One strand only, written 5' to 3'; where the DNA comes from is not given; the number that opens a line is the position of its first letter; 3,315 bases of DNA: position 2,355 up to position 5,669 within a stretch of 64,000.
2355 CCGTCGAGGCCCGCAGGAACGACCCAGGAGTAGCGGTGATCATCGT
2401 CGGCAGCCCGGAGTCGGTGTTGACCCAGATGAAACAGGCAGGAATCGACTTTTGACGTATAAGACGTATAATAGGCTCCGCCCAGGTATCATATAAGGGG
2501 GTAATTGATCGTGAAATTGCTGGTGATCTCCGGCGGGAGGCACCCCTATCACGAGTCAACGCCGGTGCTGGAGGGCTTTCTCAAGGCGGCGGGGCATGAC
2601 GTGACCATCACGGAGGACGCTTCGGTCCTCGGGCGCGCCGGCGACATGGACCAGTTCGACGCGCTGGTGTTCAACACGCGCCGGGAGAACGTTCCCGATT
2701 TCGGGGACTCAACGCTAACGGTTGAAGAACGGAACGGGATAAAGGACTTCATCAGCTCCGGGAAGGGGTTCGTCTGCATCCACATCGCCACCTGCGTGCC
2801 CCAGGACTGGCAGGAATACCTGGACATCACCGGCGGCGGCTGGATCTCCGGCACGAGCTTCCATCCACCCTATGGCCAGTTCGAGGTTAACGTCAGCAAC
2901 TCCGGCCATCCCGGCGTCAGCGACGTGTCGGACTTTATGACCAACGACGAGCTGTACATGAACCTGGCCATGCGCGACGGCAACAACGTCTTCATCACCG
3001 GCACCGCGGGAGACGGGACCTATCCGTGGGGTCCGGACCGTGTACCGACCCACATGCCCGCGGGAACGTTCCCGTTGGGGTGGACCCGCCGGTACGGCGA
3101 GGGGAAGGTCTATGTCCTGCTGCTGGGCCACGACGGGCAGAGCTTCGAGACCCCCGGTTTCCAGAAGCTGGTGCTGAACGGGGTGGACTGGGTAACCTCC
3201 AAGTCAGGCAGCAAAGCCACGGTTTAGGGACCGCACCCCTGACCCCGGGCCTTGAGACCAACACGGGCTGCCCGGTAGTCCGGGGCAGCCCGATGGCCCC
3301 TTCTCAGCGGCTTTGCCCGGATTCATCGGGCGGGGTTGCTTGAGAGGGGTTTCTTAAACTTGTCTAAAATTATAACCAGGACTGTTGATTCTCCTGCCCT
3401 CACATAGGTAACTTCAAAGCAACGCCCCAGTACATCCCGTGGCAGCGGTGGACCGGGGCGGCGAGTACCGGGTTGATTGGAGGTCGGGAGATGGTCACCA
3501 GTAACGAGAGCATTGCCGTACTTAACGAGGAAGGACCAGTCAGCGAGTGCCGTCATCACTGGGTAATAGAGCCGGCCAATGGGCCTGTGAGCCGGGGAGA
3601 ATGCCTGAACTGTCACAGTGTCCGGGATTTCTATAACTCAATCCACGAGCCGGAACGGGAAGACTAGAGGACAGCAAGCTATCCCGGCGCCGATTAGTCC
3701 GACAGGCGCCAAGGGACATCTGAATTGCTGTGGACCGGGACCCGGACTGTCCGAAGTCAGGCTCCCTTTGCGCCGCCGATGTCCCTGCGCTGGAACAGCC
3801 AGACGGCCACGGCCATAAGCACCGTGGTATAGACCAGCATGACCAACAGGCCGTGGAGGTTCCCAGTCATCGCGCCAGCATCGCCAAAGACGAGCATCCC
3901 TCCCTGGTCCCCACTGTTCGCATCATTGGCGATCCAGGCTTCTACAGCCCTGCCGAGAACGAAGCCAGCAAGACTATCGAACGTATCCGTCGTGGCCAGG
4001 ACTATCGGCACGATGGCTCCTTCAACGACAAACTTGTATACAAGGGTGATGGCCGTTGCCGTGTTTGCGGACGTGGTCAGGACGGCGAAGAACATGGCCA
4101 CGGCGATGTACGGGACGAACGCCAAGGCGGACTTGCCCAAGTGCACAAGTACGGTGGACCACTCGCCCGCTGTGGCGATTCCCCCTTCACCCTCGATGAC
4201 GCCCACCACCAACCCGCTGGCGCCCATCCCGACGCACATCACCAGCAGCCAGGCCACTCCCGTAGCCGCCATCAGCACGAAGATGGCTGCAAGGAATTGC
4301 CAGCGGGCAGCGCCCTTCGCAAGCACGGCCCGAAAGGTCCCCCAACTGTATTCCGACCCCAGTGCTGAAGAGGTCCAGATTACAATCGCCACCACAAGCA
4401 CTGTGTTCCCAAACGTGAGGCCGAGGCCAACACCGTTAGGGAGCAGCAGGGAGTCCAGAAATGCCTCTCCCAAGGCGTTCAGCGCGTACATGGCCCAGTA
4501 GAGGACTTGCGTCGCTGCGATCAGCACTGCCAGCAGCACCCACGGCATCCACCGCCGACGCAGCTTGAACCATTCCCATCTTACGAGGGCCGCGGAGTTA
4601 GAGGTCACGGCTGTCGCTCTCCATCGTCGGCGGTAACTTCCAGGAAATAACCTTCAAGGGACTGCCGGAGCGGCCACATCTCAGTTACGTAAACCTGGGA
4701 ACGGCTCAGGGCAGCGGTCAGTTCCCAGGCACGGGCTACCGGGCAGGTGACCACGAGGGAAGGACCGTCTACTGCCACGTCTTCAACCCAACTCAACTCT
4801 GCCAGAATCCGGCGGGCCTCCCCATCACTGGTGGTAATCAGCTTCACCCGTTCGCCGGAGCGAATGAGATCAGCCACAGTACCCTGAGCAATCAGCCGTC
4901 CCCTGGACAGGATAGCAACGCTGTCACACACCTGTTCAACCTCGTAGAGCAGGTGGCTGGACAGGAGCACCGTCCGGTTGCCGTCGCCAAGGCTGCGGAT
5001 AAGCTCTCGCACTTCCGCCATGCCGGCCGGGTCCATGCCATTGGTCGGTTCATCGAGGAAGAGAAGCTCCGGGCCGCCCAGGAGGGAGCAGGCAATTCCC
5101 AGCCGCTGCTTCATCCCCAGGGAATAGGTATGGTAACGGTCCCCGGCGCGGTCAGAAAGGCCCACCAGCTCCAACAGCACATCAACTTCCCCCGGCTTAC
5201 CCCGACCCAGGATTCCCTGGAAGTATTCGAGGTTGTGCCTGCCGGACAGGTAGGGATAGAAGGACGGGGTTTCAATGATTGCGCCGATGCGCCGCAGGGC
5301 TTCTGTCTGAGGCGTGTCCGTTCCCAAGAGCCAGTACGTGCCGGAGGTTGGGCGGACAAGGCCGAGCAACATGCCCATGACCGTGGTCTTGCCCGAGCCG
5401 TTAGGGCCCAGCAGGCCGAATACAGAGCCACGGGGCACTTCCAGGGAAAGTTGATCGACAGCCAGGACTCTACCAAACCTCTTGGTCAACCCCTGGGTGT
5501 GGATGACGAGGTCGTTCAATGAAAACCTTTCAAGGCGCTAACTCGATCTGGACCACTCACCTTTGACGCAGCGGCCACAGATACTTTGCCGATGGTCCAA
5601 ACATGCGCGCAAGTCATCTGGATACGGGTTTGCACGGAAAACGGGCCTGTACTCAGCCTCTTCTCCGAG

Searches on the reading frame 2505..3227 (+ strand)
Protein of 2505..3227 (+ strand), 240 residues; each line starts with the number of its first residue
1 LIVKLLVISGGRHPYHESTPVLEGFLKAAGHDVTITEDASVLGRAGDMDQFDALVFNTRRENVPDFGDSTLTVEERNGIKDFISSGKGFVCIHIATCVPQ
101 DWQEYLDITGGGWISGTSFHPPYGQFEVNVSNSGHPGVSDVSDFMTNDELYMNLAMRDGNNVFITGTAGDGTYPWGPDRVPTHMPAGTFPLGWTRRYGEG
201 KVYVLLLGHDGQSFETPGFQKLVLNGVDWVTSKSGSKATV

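Call 36: search_protein_families(library=pfam, proteins=[window:2505-3227:+])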
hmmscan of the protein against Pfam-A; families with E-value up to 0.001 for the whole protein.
window:2505-3227:+ (240 aa): 1 family
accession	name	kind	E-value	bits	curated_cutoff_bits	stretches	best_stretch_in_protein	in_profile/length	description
PF06283.17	ThuA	-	1.8e-32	113.8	33.4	1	4-230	1-209/209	Trehalose utilisation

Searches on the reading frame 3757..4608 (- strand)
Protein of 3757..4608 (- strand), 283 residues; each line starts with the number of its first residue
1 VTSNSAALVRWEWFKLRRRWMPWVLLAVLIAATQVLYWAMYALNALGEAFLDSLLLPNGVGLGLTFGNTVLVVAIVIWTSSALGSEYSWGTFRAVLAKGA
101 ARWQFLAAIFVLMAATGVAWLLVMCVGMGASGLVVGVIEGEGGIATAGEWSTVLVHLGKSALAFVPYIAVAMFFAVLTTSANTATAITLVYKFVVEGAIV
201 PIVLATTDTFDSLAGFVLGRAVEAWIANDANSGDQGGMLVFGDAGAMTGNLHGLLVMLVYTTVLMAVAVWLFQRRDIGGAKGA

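Call 36: search_protein_families(library=pfam, proteins=[window:3757-4608:-])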
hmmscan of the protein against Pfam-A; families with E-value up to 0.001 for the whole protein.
window:3757-4608:- (283 aa): 2 families
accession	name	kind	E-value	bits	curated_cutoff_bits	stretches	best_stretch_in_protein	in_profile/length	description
PF12679.13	ABC2_membrane_2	-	2e-09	37.5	27.2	1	7-277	2-283/283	ABC-2 family transporter protein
PF12730.13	ABC2_membrane_4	-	9.5e-06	26.1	27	1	8-194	1-178/179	ABC-2 family transporter protein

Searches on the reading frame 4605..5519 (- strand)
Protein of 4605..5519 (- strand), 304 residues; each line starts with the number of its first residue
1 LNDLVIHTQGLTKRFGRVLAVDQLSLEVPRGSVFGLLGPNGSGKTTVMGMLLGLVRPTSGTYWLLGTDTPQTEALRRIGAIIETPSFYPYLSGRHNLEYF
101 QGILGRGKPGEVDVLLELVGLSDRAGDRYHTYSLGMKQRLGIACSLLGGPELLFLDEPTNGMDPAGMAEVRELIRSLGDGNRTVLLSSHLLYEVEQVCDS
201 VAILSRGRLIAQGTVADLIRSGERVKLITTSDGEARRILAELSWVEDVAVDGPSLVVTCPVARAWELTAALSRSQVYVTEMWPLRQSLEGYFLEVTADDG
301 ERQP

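Call 36: search_protein_families(library=pfam, proteins=[window:4605-5519:-])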
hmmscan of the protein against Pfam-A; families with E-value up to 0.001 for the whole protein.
window:4605-5519:- (304 aa): 2 families
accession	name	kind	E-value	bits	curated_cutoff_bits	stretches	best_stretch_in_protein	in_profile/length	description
PF00005.33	ABC_tran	-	3.8e-27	96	25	1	22-160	2-137/137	ABC transporter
PF13304.12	AAA_21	-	4.3e-15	57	27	1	117-194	223-303/304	AAA domain, putative AbiEii toxin, Type IV TA system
